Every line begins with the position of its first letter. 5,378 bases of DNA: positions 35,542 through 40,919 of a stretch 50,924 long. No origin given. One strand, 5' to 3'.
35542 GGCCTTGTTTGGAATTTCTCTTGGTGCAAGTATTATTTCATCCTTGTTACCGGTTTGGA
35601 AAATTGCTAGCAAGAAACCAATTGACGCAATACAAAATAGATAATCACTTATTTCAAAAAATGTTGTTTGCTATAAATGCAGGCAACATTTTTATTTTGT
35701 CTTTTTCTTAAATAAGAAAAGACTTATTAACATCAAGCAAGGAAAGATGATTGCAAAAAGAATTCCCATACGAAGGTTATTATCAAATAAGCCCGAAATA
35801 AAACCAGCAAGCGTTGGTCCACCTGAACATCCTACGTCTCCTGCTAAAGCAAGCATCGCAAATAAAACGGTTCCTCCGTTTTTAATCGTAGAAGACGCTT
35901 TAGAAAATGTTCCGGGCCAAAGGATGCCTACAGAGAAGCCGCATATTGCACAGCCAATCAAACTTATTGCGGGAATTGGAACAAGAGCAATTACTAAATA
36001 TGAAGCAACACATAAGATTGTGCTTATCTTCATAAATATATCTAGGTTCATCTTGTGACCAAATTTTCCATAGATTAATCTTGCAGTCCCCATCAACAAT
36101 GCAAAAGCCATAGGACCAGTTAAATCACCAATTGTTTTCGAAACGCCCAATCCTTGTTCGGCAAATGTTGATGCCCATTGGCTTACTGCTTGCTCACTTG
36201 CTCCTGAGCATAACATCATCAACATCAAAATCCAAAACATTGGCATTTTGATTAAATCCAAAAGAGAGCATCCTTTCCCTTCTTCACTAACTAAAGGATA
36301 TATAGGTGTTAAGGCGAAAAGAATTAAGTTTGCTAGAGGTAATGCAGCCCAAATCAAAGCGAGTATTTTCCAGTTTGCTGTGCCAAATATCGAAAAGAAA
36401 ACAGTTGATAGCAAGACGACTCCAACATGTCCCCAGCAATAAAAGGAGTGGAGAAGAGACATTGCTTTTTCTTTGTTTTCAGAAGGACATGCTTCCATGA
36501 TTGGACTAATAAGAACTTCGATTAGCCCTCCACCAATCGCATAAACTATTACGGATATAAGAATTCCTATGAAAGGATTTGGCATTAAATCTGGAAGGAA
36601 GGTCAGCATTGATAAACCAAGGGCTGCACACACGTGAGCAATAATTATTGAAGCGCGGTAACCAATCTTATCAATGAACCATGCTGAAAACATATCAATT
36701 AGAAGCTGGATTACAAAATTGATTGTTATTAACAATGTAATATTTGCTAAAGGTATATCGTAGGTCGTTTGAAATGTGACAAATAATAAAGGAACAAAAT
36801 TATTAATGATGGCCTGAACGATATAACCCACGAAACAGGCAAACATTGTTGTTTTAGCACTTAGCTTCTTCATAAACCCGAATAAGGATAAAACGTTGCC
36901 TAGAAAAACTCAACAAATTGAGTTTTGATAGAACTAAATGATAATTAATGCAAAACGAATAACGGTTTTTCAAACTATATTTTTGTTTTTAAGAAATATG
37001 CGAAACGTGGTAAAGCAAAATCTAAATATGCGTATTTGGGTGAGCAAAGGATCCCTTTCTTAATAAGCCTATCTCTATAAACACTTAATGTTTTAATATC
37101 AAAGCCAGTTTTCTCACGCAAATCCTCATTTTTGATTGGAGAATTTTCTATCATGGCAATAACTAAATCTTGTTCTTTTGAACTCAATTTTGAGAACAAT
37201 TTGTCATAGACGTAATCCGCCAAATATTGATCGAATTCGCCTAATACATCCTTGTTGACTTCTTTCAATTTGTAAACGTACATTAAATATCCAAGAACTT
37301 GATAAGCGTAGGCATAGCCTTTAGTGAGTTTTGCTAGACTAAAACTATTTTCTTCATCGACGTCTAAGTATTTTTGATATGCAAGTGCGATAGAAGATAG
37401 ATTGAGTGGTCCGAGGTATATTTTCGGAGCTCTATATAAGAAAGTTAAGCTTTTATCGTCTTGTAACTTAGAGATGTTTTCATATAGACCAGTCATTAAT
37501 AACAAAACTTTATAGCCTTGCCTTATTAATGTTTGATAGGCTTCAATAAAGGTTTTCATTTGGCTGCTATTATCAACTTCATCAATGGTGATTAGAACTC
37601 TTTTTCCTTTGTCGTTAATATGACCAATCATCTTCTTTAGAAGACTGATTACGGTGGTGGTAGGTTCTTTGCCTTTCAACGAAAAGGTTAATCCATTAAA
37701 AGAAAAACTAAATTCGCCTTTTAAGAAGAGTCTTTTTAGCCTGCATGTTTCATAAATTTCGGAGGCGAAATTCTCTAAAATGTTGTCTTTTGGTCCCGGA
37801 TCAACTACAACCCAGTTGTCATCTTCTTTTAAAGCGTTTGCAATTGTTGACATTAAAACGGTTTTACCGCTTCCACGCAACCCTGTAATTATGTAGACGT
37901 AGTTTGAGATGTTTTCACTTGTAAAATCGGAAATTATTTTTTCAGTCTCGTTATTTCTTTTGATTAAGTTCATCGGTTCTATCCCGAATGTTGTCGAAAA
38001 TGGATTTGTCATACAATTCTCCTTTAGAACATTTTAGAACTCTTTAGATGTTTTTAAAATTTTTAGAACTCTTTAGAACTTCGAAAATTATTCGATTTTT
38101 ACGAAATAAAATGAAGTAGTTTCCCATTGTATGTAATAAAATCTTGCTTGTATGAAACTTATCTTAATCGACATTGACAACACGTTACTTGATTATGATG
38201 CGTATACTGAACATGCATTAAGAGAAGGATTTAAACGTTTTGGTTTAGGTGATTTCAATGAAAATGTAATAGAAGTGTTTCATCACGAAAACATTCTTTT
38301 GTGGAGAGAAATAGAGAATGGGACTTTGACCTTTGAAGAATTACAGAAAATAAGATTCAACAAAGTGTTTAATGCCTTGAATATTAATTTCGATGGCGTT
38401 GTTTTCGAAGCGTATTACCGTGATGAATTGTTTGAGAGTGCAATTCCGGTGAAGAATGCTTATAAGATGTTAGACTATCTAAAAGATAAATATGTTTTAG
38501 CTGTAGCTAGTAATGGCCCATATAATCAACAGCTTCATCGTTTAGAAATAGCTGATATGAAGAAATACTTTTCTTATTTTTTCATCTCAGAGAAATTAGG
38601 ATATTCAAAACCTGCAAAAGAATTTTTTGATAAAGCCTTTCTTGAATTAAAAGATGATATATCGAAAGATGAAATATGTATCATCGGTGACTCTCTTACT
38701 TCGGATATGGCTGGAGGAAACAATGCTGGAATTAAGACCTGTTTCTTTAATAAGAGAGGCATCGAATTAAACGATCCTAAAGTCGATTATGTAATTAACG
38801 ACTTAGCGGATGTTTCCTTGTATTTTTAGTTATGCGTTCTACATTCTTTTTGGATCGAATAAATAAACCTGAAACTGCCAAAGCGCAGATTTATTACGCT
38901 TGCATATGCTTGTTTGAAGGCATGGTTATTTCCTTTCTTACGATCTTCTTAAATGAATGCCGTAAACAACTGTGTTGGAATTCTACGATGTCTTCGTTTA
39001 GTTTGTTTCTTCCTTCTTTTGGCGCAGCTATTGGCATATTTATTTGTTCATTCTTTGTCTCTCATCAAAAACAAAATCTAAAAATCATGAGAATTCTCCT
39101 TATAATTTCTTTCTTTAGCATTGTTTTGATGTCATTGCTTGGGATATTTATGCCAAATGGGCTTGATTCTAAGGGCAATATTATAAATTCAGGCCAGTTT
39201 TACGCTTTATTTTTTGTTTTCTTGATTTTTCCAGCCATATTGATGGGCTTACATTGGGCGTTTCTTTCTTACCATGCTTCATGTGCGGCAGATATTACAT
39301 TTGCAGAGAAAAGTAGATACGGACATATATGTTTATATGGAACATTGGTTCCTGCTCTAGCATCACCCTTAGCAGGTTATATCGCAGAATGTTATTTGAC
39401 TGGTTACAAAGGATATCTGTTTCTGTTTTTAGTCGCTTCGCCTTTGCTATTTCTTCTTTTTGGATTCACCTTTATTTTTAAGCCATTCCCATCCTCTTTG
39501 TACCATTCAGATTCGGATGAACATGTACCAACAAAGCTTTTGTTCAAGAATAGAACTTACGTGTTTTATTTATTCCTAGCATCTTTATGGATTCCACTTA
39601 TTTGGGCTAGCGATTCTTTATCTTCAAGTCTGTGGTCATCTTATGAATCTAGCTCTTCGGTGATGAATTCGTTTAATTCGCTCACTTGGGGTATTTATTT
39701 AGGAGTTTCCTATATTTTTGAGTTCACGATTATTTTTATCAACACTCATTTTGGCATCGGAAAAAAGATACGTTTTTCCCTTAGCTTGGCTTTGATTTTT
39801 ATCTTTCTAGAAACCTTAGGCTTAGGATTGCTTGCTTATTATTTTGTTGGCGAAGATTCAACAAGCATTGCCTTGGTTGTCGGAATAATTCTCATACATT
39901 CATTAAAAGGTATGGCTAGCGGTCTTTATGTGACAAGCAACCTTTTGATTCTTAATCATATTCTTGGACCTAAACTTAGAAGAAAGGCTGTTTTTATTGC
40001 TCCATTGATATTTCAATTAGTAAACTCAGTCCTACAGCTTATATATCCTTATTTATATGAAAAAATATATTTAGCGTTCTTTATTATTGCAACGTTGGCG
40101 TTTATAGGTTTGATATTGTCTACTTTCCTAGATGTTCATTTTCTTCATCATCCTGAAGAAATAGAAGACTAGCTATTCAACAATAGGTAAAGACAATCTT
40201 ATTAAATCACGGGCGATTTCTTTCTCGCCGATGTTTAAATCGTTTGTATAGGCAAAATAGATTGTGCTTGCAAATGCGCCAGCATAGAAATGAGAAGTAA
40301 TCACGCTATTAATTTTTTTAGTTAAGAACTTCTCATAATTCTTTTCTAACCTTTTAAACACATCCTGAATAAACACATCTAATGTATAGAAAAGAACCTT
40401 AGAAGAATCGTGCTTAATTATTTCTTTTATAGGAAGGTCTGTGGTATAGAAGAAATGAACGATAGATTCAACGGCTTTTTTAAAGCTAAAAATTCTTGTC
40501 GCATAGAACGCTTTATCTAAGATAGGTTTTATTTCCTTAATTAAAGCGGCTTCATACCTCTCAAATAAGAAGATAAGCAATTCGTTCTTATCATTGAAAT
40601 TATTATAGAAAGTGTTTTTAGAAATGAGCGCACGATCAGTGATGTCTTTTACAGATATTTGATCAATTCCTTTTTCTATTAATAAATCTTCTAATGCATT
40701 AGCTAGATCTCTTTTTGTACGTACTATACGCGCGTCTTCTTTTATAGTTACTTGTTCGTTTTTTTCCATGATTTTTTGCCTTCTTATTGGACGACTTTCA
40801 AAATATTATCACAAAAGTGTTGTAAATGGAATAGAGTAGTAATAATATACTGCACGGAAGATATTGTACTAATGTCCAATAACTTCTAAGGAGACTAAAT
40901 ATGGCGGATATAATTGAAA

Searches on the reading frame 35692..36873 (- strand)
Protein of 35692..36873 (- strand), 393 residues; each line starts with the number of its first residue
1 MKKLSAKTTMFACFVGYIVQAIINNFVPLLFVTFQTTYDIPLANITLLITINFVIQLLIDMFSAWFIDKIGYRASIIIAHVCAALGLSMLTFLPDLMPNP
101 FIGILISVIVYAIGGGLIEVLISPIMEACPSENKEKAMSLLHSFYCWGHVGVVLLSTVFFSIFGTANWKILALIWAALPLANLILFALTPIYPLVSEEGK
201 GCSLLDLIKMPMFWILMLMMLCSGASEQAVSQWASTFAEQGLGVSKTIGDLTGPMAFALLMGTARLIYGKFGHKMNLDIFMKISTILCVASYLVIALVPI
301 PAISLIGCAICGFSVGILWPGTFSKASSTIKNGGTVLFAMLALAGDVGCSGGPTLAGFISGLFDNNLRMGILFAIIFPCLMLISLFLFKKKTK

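Call 8: search_protein_families(library=pfam, proteins=[window:35692-36873:-])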
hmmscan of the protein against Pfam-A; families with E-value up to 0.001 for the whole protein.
window:35692-36873:- (393 aa): 1 family
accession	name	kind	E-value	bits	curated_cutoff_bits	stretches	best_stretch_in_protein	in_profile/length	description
PF07690.21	MFS_1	-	2.3e-25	89.7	33.4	1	11-353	3-347/347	Major Facilitator Superfamily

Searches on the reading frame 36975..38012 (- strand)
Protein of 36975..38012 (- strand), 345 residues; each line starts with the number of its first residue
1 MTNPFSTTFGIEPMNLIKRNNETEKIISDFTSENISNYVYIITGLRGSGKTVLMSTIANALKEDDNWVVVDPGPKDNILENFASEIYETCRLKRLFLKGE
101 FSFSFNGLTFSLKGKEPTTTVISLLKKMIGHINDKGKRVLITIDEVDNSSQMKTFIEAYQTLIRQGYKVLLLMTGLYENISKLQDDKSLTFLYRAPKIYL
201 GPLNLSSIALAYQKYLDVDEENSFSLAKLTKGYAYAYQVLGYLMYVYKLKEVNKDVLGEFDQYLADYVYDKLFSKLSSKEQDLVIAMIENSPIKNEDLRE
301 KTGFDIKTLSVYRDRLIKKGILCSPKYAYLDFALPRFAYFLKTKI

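Call 8: search_protein_families(library=pfam, proteins=[window:36975-38012:-])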
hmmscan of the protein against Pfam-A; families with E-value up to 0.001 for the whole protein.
window:36975-38012:- (345 aa): 9 families
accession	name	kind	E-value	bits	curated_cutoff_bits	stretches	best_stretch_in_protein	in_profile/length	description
PF01637.24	ATPase_2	-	8e-09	36.1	33.2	1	36-153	19-126/225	ATPase domain predominantly from Archaea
PF13173.12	AAA_14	-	1e-07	32.5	27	1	37-161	2-86/129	AAA domain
PF13401.12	AAA_22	-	1.9e-07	31.9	27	1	38-166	6-115/130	AAA domain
PF24883.2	NPHP3_N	-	3.8e-07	30.9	24.8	1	36-171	21-159/164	Nephrocystin 3, N-terminal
PF13191.12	AAA_16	-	2.4e-06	28.6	32.6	1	39-152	26-147/167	AAA ATPase domain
PF07693.20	KAP_NTPase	-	4.5e-06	26.6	20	0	115-171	129-188/293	KAP family P-loop domain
PF25199.1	nSTAND_NTPase5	-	1.1e-05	25.7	34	0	20-81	22-85/145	Novel STAND NTPase 5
PF00006.31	ATP-synt_ab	-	0.00018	21.7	29.5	0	41-193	18-166/213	ATP synthase alpha/beta family, nucleotide-binding domain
PF25204.1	DAAF9_2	-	0.00041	20.4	27.5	0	39-75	1-37/210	DAAF9 domain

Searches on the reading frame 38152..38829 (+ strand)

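Call 8: search_protein_families(library=pfam, proteins=[window:38152-38829:+])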
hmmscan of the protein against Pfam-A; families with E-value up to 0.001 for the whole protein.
window:38152-38829:+ (225 aa): 3 families
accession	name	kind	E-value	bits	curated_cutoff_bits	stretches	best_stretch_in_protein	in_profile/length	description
PF13419.12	HAD_2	-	2.3e-19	70.6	23.8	1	4-197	1-176/178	Haloacid dehalogenase-like hydrolase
PF00702.32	Hydrolase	-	2.8e-19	70.7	26.4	1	1-193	1-191/191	haloacid dehalogenase-like hydrolase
PF13242.12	Hydrolase_like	-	1.1e-10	41.8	22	1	152-220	3-74/75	HAD-hyrolase-like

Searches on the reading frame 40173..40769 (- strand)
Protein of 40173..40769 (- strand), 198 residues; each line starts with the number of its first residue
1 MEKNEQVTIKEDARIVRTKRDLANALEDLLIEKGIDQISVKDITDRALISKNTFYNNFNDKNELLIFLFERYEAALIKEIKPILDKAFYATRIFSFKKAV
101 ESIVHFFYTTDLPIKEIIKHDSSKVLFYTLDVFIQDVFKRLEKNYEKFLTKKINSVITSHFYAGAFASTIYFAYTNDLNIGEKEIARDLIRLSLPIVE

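Call 85: search_protein_families(library=pfam, proteins=[window:40173-40769:-])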
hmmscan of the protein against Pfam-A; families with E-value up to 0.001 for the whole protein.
window:40173-40769:- (198 aa): 1 family
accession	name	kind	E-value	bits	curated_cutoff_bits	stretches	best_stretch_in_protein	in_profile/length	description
PF00440.29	TetR_N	-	1.1e-08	35.2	24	1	25-65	4-44/47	Bacterial regulatory proteins, tetR family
